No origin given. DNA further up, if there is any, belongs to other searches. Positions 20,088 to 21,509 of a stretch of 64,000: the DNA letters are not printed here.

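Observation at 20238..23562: Plant/protist-type sugar-1-P salvage pair: UDPGP-family pyrophosphorylase next to a GHMP galactokinase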

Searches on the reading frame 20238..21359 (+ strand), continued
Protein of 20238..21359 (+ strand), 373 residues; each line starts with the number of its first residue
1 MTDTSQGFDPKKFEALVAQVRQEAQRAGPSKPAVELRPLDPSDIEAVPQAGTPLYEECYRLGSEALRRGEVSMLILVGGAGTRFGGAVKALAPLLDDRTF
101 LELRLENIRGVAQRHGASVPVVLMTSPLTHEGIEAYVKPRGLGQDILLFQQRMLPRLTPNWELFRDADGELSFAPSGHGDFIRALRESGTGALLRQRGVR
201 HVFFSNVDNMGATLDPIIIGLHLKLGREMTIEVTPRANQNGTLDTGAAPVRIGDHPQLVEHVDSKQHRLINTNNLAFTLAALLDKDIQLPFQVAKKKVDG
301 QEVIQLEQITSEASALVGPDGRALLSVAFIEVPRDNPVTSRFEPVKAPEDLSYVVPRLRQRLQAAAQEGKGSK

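Call 69: find_homologous_proteins(query=L079:10001-11038:+)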
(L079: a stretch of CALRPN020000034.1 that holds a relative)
Query L079:10001-11038:+ (346 aa): 5878 proteins with E <= 0.001 among 8000 candidates; the best 120 are listed.
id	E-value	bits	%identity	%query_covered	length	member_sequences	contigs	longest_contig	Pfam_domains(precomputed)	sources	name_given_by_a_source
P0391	1.6e-222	756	99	100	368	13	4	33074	PF01704.25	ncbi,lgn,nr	ncbi:MAG: hypothetical protein GQE15_29030 [Archangiaceae bacterium]|nr:hypothetical protein [Archan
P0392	1.8e-199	680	86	100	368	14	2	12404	PF01704.25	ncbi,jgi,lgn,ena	jgi:UTP--glucose-1-phosphate uridylyltransferase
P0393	6.7e-198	675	86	100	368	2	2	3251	PF01704.25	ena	-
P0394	7.6e-198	675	86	100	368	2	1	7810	PF01704.25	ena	-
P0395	1.3e-197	674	86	99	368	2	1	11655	PF01704.25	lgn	-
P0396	3.4e-196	669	85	100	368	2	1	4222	PF01704.25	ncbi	-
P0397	1.2e-193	661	86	100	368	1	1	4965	PF01704.25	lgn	-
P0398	1.5e-185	634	81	100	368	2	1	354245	PF01704.25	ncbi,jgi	-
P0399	1.5e-183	627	81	100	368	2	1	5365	PF01704.25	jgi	-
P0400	1.3e-182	624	81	100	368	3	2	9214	PF01704.25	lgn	-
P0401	4.3e-181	619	79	100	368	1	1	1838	PF01704.25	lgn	-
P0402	4.8e-174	596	78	100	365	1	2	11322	PF01704.25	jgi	jgi:UTP--glucose-1-phosphate uridylyltransferase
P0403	5.3e-174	596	77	100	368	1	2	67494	PF01704.25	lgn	-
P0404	1.4e-173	595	78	100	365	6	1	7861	PF01704.25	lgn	-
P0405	4.4e-173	593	77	100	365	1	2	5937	PF01704.25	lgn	-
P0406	2.5e-172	591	77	100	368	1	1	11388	PF01704.25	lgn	-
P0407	1.1e-170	585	77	100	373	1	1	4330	PF01704.25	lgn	-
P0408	1.2e-166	572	75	100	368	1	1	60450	PF01704.25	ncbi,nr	ncbi:MAG: UTP--glucose-1-phosphate uridylyltransferase [Myxococcaceae bacterium]|nr:UTP--glucose-1-p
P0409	1.6e-166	572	75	100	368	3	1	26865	PF01704.25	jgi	jgi:UTP--glucose-1-phosphate uridylyltransferase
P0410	4.1e-165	567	75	100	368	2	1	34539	PF01704.25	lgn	-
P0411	7.0e-165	566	74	100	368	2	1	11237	PF01704.25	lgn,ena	-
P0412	5.9e-163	560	73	100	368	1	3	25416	PF01704.25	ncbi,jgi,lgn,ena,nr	ncbi:MAG: UTP--glucose-1-phosphate uridylyltransferase [Myxococcaceae bacterium]|jgi:UTP--glucose-1-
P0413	2.1e-160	551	74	100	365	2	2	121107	PF01704.25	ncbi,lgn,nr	ncbi:MAG: UTP--glucose-1-phosphate uridylyltransferase [Myxococcales bacterium]|nr:UTP--glucose-1-ph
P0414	2.8e-160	551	73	100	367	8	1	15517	PF01704.25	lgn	-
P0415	3.6e-160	551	74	100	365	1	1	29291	PF01704.25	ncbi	ncbi:MAG: UTP--glucose-1-phosphate uridylyltransferase [Myxococcota bacterium]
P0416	2.8e-158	544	73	100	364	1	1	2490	PF01704.25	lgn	-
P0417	5.4e-158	544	72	100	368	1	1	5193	PF01704.25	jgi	jgi:UTP--glucose-1-phosphate uridylyltransferase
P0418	6.6e-157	540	73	100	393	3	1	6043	PF01704.25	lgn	-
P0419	3.0e-155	535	72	99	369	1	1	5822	PF01704.25,PF12804.14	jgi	jgi:UTP--glucose-1-phosphate uridylyltransferase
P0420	3.8e-155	534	72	100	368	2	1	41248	PF01704.25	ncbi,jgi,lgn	-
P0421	1.4e-154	532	70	100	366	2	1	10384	PF01704.25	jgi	jgi:UTP--glucose-1-phosphate uridylyltransferase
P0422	3.6e-153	528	72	99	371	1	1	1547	PF01704.25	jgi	jgi:UTP--glucose-1-phosphate uridylyltransferase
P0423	5.1e-152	524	70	100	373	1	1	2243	PF01704.25,PF12804.14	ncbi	-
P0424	7.6e-152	523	70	100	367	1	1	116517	PF01704.25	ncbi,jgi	jgi:UTP--glucose-1-phosphate uridylyltransferase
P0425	1.1e-151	523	71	100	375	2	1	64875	PF01704.25,PF12804.14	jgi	jgi:UTP--glucose-1-phosphate uridylyltransferase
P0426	1.8e-150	519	70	99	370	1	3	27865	PF01704.25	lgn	-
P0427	3.8e-150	518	68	100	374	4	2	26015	PF01704.25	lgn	-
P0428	4.5e-150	517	69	99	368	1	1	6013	PF01704.25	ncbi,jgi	jgi:UTP--glucose-1-phosphate uridylyltransferase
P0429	7.0e-150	517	68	100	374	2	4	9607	PF01704.25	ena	-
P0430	4.0e-149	514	69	99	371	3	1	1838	PF01704.25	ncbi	-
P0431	6.7e-149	514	70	100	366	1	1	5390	PF01704.25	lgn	-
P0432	8.8e-149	513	69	100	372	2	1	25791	PF01704.25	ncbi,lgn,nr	ncbi:MAG: UTP--glucose-1-phosphate uridylyltransferase [Myxococcales bacterium]|nr:UTP--glucose-1-ph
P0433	1.2e-148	513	69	100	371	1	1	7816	PF01704.25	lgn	-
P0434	2.1e-148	512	69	99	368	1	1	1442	PF01704.25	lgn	-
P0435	2.2e-148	512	69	100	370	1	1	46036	PF01704.25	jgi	jgi:UTP--glucose-1-phosphate uridylyltransferase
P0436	9.2e-148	510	69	99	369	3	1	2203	PF01704.25,PF12804.14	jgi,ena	jgi:UTP--glucose-1-phosphate uridylyltransferase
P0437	1.3e-147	509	68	100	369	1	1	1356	PF01704.25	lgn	-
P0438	2.8e-147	508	70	100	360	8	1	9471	PF01704.25,PF12804.14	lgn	-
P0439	3.0e-147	508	68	99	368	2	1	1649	PF01704.25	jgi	jgi:UTP--glucose-1-phosphate uridylyltransferase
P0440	6.1e-147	507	68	100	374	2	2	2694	PF01704.25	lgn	-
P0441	7.9e-147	507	69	99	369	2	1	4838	PF01704.25,PF12804.14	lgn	-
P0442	7.9e-147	507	69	97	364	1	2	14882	PF01704.25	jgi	jgi:UTP--glucose-1-phosphate uridylyltransferase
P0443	2.9e-146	505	69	99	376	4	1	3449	PF01704.25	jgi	jgi:UTP--glucose-1-phosphate uridylyltransferase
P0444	4.5e-146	504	68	100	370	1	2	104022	PF01704.25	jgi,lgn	jgi:UTP--glucose-1-phosphate uridylyltransferase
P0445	1.6e-145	503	70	100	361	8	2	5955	PF01704.25,PF12804.14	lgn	-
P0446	2.0e-145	502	68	100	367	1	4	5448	PF01704.25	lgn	-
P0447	2.1e-145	502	70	100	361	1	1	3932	PF01704.25,PF12804.14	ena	-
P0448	4.0e-145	501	69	100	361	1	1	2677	PF01704.25,PF12804.14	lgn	-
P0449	7.3e-145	500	68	99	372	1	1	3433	PF01704.25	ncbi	-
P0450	1.8e-144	499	68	100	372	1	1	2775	PF01704.25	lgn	-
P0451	2.6e-144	499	67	99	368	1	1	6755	PF01704.25,PF12804.14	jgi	jgi:UTP--glucose-1-phosphate uridylyltransferase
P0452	5.6e-144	497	69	100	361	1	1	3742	PF01704.25,PF12804.14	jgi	jgi:UTP--glucose-1-phosphate uridylyltransferase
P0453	9.4e-144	497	69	100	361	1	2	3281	PF01704.25,PF12804.14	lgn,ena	-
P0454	1.5e-143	496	68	100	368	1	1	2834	PF01704.25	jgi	jgi:UTP--glucose-1-phosphate uridylyltransferase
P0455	1.6e-143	496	66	100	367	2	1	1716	PF01704.25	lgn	-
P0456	1.8e-143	496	69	100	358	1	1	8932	PF01704.25,PF12804.14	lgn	-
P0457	2.1e-143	496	68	100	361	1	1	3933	PF01704.25,PF12804.14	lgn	-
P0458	3.0e-143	495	69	100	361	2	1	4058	PF01704.25,PF12804.14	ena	-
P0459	3.7e-143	495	67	100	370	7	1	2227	PF01704.25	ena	-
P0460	3.8e-143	495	67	99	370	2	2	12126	PF01704.25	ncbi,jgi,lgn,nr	ncbi:MAG: hypothetical protein FJ137_19775 [Deltaproteobacteria bacterium]|nr:hypothetical protein [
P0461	4.5e-143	494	66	100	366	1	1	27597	PF01704.25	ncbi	-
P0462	7.3e-143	494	69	100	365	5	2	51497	PF01704.25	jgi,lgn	jgi:UTP--glucose-1-phosphate uridylyltransferase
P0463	1.2e-142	493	65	100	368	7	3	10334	PF01704.25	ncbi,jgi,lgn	jgi:UTP--glucose-1-phosphate uridylyltransferase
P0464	1.3e-142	493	68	100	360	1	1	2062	PF01704.25,PF12804.14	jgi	jgi:UTP--glucose-1-phosphate uridylyltransferase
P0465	1.8e-142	493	68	99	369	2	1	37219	PF01704.25,PF12804.14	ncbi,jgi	jgi:UTP--glucose-1-phosphate uridylyltransferase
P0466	1.8e-142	493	67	100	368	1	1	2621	PF01704.25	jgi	jgi:UTP--glucose-1-phosphate uridylyltransferase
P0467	2.8e-142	492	68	100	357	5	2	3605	PF01704.25,PF12804.14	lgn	-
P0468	6.6e-142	491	68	100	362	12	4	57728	PF01704.25,PF12804.14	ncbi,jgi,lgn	jgi:UTP--glucose-1-phosphate uridylyltransferase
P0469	8.9e-142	490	67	100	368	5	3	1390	PF01704.25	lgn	-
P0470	1.1e-141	490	67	100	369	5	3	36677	PF01704.25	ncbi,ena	-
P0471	2.0e-141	489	65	100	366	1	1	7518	PF01704.25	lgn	-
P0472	3.7e-141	488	68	100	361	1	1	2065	PF01704.25,PF12804.14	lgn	-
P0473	5.2e-141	488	68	100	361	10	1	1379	PF01704.25,PF12804.14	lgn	-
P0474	6.2e-141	487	66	100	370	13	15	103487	PF01704.25,PF12804.14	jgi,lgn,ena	jgi:UTP--glucose-1-phosphate uridylyltransferase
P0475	1.1e-140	487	68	100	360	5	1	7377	PF01704.25,PF12804.14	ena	-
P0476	2.1e-140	486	66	100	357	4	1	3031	PF01704.25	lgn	-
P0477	2.5e-140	485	68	100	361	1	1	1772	PF01704.25,PF12804.14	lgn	-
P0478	4.0e-140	485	67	100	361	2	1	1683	PF01704.25,PF12804.14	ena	-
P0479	7.1e-140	484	73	86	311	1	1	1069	PF01704.25,PF12804.14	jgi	jgi:UTP--glucose-1-phosphate uridylyltransferase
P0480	9.1e-140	484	68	100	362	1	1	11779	PF01704.25,PF12804.14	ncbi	-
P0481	1.1e-139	483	68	100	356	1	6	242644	PF01704.25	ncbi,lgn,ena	-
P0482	1.1e-139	483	67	99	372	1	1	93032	PF01704.25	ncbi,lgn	-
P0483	1.3e-139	483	68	100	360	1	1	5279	PF01704.25,PF12804.14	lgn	-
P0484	1.5e-139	483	66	100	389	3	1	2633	PF01704.25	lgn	-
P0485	1.8e-139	483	67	100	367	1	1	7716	PF01704.25,PF12804.14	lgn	-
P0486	2.8e-139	482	66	99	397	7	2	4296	PF01704.25,PF12804.14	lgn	-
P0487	4.2e-139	481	67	100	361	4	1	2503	PF01704.25,PF12804.14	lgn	-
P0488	5.5e-139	481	67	100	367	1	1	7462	PF01704.25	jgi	jgi:UTP--glucose-1-phosphate uridylyltransferase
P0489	5.8e-139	481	65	100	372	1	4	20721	PF01704.25,PF12804.14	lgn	-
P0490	8.6e-139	480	68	100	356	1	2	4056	PF01704.25,PF12804.14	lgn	-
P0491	1.1e-138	480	66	100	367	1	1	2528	PF01704.25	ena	-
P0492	1.5e-138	480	66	100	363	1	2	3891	PF01704.25,PF12804.14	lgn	-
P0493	1.8e-138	479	66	100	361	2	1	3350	PF01704.25,PF12804.14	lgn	-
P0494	2.2e-138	479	67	99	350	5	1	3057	PF01704.25,PF12804.14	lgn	-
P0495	2.5e-138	479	67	100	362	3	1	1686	PF01704.25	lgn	-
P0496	3.0e-138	479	66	100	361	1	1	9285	PF01704.25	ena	-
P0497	4.0e-138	478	67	100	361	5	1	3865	PF01704.25,PF12804.14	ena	-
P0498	4.9e-138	478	67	100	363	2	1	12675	PF01704.25,PF12804.14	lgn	-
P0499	5.6e-138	478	70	94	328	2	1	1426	PF01704.25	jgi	jgi:UTP--glucose-1-phosphate uridylyltransferase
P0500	1.0e-137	477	66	100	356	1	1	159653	PF01704.25,PF12804.14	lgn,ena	-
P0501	1.2e-137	477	66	100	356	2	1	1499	PF01704.25,PF12804.14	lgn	-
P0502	1.7e-137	476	67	100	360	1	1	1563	PF01704.25,PF12804.14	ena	-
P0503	1.8e-137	476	66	100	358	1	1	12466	PF01704.25,PF12804.14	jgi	jgi:UTP--glucose-1-phosphate uridylyltransferase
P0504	1.8e-137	476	67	100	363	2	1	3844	PF01704.25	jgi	jgi:UTP--glucose-1-phosphate uridylyltransferase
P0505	3.3e-137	475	69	100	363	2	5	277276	PF01704.25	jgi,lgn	jgi:UTP--glucose-1-phosphate uridylyltransferase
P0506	8.3e-137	474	64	100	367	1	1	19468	PF01704.25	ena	-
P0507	3.8e-136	472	66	100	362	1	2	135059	PF01704.25,PF12804.14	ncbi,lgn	-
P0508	4.3e-136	472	66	100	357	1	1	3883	PF01704.25,PF12804.14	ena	-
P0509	4.6e-136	471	64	100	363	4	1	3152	PF01704.25,PF12804.14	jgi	jgi:UTP--glucose-1-phosphate uridylyltransferase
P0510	7.7e-136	471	67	100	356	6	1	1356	PF01704.25,PF12804.14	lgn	-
